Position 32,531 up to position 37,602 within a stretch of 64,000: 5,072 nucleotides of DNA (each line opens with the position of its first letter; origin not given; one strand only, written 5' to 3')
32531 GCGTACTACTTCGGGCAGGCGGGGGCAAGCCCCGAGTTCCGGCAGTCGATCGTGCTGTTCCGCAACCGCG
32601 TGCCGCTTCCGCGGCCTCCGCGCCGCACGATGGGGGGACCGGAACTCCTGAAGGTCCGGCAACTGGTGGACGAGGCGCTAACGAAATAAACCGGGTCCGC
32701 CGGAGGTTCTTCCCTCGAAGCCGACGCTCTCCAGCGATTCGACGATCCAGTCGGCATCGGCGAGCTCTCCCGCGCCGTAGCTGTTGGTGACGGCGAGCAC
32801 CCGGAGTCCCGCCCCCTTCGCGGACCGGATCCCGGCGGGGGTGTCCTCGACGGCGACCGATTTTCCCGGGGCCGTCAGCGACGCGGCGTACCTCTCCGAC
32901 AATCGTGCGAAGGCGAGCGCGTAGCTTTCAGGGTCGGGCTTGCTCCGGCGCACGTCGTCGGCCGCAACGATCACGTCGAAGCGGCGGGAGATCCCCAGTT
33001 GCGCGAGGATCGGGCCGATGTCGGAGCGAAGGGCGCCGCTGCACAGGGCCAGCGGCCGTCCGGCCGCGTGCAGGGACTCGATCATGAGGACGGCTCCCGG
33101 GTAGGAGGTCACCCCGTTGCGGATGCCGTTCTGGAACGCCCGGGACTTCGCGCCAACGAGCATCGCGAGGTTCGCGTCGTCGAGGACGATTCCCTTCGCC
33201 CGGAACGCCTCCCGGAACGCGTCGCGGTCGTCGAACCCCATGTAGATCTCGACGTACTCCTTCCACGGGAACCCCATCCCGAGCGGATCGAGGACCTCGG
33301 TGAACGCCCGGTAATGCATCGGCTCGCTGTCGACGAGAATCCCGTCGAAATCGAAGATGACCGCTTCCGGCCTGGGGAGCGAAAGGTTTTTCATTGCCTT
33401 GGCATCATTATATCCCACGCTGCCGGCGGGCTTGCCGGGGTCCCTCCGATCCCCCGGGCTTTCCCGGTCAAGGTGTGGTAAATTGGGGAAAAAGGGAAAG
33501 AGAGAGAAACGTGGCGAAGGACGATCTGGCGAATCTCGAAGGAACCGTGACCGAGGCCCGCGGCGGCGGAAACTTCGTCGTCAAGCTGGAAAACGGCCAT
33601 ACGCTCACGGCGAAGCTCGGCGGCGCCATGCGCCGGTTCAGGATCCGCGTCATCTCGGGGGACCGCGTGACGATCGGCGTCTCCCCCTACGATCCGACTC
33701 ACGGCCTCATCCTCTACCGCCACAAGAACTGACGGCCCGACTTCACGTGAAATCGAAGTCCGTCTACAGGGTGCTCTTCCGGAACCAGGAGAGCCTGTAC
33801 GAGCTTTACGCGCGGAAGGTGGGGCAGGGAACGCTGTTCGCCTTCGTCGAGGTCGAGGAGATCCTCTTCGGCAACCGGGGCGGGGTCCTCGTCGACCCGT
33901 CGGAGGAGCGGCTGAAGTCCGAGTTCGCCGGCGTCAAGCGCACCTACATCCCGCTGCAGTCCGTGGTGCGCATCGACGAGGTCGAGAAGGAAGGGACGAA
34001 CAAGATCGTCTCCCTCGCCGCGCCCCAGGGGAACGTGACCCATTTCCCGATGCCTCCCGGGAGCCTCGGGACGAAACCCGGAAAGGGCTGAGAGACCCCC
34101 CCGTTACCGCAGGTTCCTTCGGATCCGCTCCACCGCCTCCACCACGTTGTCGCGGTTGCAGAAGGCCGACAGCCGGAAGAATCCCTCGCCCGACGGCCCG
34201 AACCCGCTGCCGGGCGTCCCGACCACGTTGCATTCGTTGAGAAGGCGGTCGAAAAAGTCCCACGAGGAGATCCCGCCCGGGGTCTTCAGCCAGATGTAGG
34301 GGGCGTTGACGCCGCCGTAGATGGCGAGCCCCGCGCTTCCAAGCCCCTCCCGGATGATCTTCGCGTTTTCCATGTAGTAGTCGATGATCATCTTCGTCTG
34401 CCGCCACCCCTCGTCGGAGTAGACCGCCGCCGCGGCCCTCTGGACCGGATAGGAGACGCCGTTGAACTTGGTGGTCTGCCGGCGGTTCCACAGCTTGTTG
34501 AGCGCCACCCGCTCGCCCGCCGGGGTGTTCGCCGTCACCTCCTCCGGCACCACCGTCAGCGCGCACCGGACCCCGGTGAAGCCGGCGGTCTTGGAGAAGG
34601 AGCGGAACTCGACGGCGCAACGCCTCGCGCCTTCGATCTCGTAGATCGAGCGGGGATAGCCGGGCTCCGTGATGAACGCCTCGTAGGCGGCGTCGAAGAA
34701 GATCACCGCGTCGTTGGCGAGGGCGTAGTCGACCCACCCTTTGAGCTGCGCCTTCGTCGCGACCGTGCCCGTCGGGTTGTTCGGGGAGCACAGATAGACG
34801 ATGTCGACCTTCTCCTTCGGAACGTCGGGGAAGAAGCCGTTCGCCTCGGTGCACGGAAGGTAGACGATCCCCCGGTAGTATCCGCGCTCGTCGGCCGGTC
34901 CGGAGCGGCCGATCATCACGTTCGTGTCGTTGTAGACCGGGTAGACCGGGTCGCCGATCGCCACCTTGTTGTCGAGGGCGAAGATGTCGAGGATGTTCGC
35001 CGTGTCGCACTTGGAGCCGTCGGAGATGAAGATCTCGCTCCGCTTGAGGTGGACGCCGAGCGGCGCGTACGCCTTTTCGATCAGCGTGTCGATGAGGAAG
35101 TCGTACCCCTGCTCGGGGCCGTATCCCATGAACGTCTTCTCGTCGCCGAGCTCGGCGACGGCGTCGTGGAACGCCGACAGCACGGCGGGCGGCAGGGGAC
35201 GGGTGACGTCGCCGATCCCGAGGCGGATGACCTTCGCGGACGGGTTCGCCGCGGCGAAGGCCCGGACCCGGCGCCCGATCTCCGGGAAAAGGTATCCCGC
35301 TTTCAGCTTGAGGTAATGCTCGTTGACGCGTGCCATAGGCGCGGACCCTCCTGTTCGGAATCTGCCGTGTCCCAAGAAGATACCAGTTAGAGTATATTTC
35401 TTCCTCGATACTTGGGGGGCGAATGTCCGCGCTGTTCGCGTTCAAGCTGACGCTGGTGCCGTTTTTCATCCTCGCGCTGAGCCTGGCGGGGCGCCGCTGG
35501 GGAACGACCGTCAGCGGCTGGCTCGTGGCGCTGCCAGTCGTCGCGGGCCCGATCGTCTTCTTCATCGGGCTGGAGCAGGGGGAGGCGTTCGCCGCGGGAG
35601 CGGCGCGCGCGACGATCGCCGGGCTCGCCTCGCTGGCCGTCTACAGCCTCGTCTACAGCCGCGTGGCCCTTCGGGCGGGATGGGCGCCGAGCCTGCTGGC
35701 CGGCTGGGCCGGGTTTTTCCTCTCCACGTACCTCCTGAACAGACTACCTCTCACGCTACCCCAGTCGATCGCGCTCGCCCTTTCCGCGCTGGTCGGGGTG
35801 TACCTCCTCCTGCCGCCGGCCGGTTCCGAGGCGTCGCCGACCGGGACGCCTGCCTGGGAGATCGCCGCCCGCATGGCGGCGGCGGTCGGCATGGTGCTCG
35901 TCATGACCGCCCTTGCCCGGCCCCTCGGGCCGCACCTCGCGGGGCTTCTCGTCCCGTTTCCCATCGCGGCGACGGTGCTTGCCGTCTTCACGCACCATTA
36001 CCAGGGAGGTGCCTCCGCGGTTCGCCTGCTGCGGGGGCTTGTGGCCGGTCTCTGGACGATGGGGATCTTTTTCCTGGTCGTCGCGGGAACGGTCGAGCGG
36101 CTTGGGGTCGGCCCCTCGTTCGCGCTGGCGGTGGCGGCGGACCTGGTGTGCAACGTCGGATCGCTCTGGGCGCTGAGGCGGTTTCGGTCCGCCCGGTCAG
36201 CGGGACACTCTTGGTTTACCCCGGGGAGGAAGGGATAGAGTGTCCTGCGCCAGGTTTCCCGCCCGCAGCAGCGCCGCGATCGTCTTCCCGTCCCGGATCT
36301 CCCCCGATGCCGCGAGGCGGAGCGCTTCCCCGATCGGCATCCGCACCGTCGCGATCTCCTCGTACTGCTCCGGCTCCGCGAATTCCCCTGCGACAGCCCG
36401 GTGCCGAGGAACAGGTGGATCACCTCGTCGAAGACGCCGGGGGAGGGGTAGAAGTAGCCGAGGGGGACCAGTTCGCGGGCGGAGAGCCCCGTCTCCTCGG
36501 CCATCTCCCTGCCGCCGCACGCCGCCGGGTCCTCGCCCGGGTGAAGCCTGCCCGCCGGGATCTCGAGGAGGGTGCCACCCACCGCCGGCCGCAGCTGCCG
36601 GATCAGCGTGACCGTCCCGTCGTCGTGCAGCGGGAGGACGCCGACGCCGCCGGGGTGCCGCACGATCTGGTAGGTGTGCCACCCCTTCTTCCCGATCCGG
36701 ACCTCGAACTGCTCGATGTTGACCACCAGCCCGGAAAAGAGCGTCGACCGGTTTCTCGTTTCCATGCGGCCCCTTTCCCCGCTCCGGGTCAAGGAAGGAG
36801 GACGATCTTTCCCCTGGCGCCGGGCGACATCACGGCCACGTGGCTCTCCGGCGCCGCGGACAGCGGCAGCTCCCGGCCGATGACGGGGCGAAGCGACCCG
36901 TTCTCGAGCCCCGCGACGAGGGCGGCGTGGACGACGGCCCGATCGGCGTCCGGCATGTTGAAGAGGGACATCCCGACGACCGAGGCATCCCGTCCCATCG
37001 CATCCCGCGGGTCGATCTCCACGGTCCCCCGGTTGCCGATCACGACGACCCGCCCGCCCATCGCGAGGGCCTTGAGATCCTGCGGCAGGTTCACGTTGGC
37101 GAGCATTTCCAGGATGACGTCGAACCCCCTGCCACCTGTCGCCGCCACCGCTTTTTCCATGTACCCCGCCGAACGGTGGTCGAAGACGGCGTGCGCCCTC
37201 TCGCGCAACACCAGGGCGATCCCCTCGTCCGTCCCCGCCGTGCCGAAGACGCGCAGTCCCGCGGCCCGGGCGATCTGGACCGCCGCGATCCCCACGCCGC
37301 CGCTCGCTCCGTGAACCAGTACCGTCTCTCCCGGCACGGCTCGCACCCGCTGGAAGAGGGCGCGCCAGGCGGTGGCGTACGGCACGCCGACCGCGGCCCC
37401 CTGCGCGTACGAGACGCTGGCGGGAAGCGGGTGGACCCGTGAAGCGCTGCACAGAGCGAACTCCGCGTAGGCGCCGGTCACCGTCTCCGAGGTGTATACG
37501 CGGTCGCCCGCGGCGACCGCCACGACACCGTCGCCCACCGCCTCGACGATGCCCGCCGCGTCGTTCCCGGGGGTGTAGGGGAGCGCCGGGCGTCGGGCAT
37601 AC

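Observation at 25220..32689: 2,489-aa crotonase-like / acyl-CoA ligase / CCR-type reductase / crotonase mega-enzyme: a permuted, enlarged propionyl-CoA-synthase-like architecture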

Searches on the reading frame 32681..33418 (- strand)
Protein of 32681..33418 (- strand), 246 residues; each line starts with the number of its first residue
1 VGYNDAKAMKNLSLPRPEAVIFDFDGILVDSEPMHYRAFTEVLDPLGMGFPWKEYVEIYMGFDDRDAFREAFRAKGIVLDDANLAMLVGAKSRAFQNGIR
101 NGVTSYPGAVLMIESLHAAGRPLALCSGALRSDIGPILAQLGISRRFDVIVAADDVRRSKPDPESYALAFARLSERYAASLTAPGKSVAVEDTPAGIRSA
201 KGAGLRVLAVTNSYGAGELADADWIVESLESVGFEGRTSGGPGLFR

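Call 14: search_protein_families(library=pfam, proteins=[window:32681-33418:-], max_evalue=0.001)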
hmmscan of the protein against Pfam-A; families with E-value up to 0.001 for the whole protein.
window:32681-33418:- (246 aa): 3 families
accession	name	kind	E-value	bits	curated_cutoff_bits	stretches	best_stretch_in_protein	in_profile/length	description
PF13419.12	HAD_2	-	8.8e-31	107.8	23.8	1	20-210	1-178/178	Haloacid dehalogenase-like hydrolase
PF00702.32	Hydrolase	-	5.7e-25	89.3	26.4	1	18-204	2-191/191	haloacid dehalogenase-like hydrolase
PF12710.13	HAD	-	5e-09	37.3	27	1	20-153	1-130/189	haloacid dehalogenase-like hydrolase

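Call 92: search_protein_families(library=ncbifam, proteins=[window:32681-33418:-], max_evalue=1e-10)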
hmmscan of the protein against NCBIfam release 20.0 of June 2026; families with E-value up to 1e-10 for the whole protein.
window:32681-33418:- (246 aa): 14 families
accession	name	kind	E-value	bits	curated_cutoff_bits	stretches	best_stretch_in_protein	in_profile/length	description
TIGR02009.1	PGMB-YQAB-SF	subfamily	8.2e-29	101.1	153.35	1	18-210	2-186/186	beta-phosphoglucomutase family hydrolase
TIGR01990.1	bPGM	equivalog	3e-23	82.8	189.4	1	18-210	2-186/187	beta-phosphoglucomutase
TIGR01449.2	PGP_bact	equivalog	8.3e-23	81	180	1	20-230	1-207/213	phosphoglycolate phosphatase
NF008000.0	PRK10725.1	equivalog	7.9e-20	71.8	215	1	18-210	6-185/188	fructose-1-phosphate/6-phosphogluconate phosphatase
NF008610.0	PRK11587.1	equivalog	4.7e-18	65.3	282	1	19-234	5-205/219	sugar phosphatase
NF008087.0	PRK10826.1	equivalog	5.5e-18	65.4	191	1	18-215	8-196/222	hexitol phosphatase HxpB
NF009695.0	PRK13222.1-2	equivalog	6.6e-17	61.8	225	1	17-231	6-217/226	phosphoglycolate phosphatase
NF053653.1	InDiPhoBT2121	equivalog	3.2e-16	59.5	245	1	18-212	2-188/216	inorganic diphosphatase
NF009697.0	PRK13222.1-4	equivalog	3.5e-16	59.2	327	1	18-219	8-202/232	phosphoglycolate phosphatase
TIGR01509.1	HAD-SF-IA-v3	subfamily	2.2e-14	53.9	29.4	0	103-208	64-152/154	HAD-IA family hydrolase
NF009694.0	PRK13222.1-1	equivalog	5.5e-14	52.1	415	1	84-229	91-232/252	phosphoglycolate phosphatase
NF009698.0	PRK13223.1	equivalog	2.7e-13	49.7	466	1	17-218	13-208/272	phosphoglycolate phosphatase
TIGR03351.1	PhnX-like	hypoth_equivalog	3.9e-13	49.9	218.9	1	19-208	3-187/220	phosphonatase-like hydrolase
NF009804.0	PRK13288.1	equivalog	6.9e-12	45.3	218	1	18-212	4-183/215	pyrophosphatase PpaX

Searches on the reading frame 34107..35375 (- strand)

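Call 14: search_protein_families(library=pfam, proteins=[window:34107-35375:-], max_evalue=0.001)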
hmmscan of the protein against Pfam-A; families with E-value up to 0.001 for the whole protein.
window:34107-35375:- (423 aa): 1 family
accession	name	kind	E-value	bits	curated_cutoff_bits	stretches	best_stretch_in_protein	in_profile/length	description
PF00155.27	Aminotran_1_2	-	1.1e-34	120.6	19.7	1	48-418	2-361/361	Aminotransferase class I and II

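Call 92: search_protein_families(library=ncbifam, proteins=[window:34107-35375:-], max_evalue=1e-10)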
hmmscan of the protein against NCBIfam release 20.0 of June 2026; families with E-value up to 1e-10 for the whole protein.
window:34107-35375:- (423 aa): 38 families (the best 25 are shown)
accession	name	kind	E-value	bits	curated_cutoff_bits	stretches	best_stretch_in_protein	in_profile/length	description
TIGR03542.1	DAPAT_plant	equivalog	3.1e-191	635.6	364.7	1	16-421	2-401/402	LL-diaminopimelate aminotransferase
NF006756.0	PRK09276.1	subfamily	1.4e-51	175.7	507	1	26-420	12-384/387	LL-diaminopimelate aminotransferase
TIGR03540.1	DapC_direct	equivalog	4.1e-50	170.8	593.25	1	27-420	11-382/383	LL-diaminopimelate aminotransferase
NF005977.0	PRK08068.1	subfamily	1.2e-36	126.7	494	1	44-419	29-384/391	transaminase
NF005815.0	PRK07681.1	equivalog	6.5e-32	111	545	1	29-420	16-384/399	LL-diaminopimelate aminotransferase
NF041364.1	GntC_guanitoxin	equivalog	2.6e-29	102.2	415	1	51-420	2-355/356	guanitoxin biosynthesis PLP-dependent (S)-gamma-hydroxy-L-arginine cyclodehydratase GntC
NF006604.0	PRK09148.1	equivalog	3.4e-29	102.1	648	1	25-422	11-389/406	LL-diaminopimelate aminotransferase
NF004611.0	PRK05942.1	equivalog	1e-28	100.5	628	1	182-420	163-388/394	aspartate aminotransferase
NF006229.0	PRK08361.1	equivalog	8.3e-26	90.9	624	1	40-422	26-388/391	aspartate aminotransferase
TIGR03537.1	DapC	equivalog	3.5e-25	88.7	453.6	1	50-417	3-346/350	succinyldiaminopimelate transaminase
NF004937.0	PRK06290.1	equivalog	1.6e-23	83.1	585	1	20-370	17-345/410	LL-diaminopimelate aminotransferase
NF005613.0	PRK07366.1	equivalog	3.9e-22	78.8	486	1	43-420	26-386/391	LL-diaminopimelate aminotransferase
NF006033.0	PRK08175.1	equivalog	4.5e-22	78.6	647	1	42-422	31-394/407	alanine transaminase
NF005732.0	PRK07550.1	equivalog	1.3e-21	77.1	366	1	67-419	48-385/389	aminotransferase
NF004770.0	PRK06108.1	subfamily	3.1e-21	75.6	422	1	47-422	36-392/396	pyridoxal phosphate-dependent aminotransferase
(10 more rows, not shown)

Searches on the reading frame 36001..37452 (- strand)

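Call 14: search_protein_families(library=pfam, proteins=[window:36001-37452:-], max_evalue=0.001)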
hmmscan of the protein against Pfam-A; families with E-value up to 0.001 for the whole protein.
window:36001-37452:- (484 aa): 1 family
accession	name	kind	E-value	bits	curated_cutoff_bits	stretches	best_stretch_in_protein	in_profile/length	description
PF00293.34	NUDIX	-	2.4e-12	47.4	21.1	1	266-355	2-96/134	NUDIX domain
